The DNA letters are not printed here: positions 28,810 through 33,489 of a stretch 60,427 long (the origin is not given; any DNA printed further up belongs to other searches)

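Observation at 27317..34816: Giant dikinase-like protein with degenerate Nudix fold sandwiched between two glycogen-synthase paralogs: candidate bacterial glucan,water-dikinase-like system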

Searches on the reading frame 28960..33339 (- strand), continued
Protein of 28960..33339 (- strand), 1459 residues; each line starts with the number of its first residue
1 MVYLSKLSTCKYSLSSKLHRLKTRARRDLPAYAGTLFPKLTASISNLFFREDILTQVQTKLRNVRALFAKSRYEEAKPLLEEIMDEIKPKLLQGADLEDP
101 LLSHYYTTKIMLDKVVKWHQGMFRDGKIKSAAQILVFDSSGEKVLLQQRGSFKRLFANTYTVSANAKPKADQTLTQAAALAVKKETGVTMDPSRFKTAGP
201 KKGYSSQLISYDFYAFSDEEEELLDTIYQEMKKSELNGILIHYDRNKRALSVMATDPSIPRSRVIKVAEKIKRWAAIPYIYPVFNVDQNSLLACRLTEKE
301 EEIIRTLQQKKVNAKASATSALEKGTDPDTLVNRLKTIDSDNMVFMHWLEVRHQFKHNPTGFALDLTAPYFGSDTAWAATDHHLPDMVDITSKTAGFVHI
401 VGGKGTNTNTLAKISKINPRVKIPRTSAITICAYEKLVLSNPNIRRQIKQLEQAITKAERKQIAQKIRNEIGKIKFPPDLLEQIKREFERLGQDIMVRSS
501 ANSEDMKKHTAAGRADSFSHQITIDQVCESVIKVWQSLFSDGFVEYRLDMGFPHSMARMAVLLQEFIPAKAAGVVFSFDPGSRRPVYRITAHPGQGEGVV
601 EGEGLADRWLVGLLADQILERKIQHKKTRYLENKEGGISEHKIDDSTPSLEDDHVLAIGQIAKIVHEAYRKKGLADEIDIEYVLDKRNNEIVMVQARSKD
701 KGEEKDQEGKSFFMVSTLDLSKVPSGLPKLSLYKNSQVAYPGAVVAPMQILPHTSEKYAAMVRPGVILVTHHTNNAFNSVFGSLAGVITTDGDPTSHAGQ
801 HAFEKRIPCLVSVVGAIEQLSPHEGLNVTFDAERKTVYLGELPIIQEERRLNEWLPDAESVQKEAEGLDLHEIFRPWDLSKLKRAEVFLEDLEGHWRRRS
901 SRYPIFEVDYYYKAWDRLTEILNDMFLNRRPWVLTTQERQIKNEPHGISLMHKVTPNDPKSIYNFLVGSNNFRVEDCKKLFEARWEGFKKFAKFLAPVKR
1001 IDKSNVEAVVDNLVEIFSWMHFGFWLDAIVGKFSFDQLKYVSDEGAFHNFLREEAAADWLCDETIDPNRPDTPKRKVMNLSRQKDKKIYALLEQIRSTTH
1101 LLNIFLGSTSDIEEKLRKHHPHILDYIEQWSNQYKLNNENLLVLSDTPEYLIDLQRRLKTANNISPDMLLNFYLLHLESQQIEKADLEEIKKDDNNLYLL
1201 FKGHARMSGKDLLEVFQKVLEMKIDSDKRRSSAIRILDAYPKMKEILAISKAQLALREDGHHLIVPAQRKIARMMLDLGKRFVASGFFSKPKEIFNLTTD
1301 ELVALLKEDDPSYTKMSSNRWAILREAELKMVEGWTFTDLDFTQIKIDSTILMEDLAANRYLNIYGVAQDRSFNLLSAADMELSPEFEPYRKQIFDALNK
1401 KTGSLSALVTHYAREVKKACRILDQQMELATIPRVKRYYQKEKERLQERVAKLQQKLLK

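Call 13: search_solved_structures(query=window:28960-33339:-, max_evalue=1)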
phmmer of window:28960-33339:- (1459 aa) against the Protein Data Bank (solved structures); distinct sequences matched with E-value up to 1: 9.
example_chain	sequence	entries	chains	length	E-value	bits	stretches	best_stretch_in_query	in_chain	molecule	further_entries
9dae_A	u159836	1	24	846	5.6e-32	113.4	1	394-842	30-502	Phosphoenolpyruvate synthase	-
8a8e_A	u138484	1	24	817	2.1e-25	91.6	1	464-844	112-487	Phosphoenolpyruvate synthase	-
5hv2_A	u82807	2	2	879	3.4e-23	84.3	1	400-670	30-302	Phosphoenolpyruvate synthase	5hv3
5fbs_A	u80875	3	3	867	3.5e-23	84.3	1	400-670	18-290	Phosphoenolpyruvate synthase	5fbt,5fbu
5hv1_A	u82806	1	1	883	3.6e-23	84.3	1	400-670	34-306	Phosphoenolpyruvate synthase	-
5hv6_A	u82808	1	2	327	7.8e-22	79.8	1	400-670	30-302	Phosphoenolpyruvate synthase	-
2ols_A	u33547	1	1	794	1.6e-19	72.2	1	399-842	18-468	Phosphoenolpyruvate synthase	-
9goj_A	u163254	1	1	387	2.5e-11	45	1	494-710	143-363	Phosphoenolpyruvate synthase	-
2e28_A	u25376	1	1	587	0.86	10.1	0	751-842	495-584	Pyruvate kinase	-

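Call 21: search_protein_families(library=pfam, proteins=[P0010, P0021, P0026, P0028, P0043], max_evalue=0.001)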
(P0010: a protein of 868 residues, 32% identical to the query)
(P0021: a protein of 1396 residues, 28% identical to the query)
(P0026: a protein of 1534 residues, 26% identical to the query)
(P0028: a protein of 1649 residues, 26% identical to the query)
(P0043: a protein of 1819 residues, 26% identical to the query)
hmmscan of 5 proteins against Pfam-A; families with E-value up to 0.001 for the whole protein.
P0010 (868 aa): 2 families
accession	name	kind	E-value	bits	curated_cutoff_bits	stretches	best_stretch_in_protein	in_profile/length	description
PF01326.24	PPDK_N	-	2.9e-97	326.3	27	1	17-315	2-312/328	Pyruvate phosphate dikinase, AMP/ATP-binding domain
PF00391.29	PEP-utilizers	-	9.3e-24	83.3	23.1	1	792-863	1-72/72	PEP-utilising enzyme, mobile domain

P0021 (1396 aa): 2 families
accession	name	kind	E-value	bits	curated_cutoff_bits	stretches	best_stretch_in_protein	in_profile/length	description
PF01326.24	PPDK_N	-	3.6e-77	260.3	27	1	120-447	3-321/328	Pyruvate phosphate dikinase, AMP/ATP-binding domain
PF00391.29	PEP-utilizers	-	1.9e-17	63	23.1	1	480-552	2-69/72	PEP-utilising enzyme, mobile domain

P0026 (1534 aa): 2 families
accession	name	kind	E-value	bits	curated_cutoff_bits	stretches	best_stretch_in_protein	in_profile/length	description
PF01326.24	PPDK_N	-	4.4e-86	289.6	27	1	20-331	3-319/328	Pyruvate phosphate dikinase, AMP/ATP-binding domain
PF00391.29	PEP-utilizers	-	6.7e-46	154.2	23.1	2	1455-1525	2-72/72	PEP-utilising enzyme, mobile domain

P0028 (1649 aa): 3 families
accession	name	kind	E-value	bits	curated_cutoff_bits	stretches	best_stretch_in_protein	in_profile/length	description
PF01326.24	PPDK_N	-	7.3e-96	321.7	27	1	17-321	3-319/328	Pyruvate phosphate dikinase, AMP/ATP-binding domain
PF00391.29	PEP-utilizers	-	2.8e-76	251.6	23.1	3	1078-1149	1-72/72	PEP-utilising enzyme, mobile domain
PF02350.25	Epimerase_2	-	0.00099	18.5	30.6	0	700-742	235-276/347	UDP-N-acetylglucosamine 2-epimerase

P0043 (1819 aa): 3 families
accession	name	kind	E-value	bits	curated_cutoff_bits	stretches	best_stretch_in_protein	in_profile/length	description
PF01326.24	PPDK_N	-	1.9e-72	244.7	27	1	1479-1793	2-313/328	Pyruvate phosphate dikinase, AMP/ATP-binding domain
PF01451.26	LMWPc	-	1.2e-20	74.6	23.2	1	1285-1421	1-137/144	Low molecular weight phosphotyrosine protein phosphatase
PF00391.29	PEP-utilizers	-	1.8e-09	37.5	23.1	1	949-996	3-50/72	PEP-utilising enzyme, mobile domain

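Call 68: search_protein_families(library=padloc, proteins=[window:28960-33339:-], max_evalue=0.001)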
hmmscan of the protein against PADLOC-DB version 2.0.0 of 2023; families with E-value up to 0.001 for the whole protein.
window:28960-33339:- (1459 aa): 0 families

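Call 79: search_protein_families(library=pfam, proteins=[L002:4318-6339:+, L002:1312-4158:-], max_evalue=0.00001)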
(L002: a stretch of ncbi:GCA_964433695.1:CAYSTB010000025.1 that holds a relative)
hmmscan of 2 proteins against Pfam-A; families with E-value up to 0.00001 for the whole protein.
L002:4318-6339:+ (673 aa): 0 families

L002:1312-4158:- (948 aa): 2 families
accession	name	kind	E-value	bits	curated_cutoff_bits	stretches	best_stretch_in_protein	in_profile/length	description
PF01547.30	SBP_bac_1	-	1.3e-22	81.6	26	1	113-386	25-306/307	Bacterial extracellular solute-binding protein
PF13416.11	SBP_bac_8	-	1.8e-21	77.6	27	1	119-404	19-267/279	Bacterial extracellular solute-binding protein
